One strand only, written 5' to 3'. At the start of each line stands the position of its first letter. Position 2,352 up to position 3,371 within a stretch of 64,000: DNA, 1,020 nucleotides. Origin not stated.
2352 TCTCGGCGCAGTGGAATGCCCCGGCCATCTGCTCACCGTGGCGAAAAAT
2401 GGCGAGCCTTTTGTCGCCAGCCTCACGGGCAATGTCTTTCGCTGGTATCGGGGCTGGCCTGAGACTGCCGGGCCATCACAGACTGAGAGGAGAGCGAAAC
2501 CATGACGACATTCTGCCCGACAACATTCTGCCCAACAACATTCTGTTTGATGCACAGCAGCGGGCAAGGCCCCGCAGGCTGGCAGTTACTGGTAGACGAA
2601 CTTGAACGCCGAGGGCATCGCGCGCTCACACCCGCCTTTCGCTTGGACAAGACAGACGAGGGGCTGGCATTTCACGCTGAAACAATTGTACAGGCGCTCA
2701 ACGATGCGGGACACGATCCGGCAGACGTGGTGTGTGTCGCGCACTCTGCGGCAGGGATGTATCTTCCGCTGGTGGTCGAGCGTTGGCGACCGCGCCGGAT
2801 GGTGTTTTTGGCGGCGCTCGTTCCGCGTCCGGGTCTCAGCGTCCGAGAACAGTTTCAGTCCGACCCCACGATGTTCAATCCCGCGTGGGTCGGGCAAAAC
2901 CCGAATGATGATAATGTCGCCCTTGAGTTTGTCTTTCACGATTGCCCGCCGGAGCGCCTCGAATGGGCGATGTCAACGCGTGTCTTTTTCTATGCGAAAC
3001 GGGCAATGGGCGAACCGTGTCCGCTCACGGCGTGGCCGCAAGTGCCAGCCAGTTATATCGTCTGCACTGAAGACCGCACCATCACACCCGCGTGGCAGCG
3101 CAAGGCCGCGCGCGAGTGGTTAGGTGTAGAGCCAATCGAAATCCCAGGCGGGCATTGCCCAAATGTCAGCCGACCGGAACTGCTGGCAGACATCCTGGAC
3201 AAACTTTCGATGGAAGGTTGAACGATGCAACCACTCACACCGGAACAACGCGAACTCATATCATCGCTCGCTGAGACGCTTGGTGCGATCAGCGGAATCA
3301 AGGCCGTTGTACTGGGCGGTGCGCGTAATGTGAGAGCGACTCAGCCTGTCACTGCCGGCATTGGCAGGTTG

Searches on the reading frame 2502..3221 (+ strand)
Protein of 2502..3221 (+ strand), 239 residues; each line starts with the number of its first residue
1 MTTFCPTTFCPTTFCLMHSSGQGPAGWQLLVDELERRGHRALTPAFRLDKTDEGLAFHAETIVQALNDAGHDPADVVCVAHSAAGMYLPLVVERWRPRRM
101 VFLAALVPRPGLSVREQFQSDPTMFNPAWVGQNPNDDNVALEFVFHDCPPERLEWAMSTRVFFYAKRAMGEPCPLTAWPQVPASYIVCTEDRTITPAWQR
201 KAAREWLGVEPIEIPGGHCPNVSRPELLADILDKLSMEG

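Call 46: find_encoding_contigs(protein=window:2502-3221:+, flank=10000, max_places=3)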
Protein window:2502-3221:+ (239 aa): 2 contigs read that carry it; 1 place shown.
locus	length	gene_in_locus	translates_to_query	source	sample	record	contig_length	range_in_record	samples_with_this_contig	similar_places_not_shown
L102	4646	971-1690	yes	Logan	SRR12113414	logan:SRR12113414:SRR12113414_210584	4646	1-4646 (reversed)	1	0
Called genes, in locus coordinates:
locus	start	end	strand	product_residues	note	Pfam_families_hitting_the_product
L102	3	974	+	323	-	?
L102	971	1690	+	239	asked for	PF12697:Abhydrolase_6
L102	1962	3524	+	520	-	PF17899:Peptidase_M61_N, PF05299:Peptidase_M61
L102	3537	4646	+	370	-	?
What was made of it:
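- Tried and rejected: The left-end look-up gave only a 4.6-kb contig (call 46).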
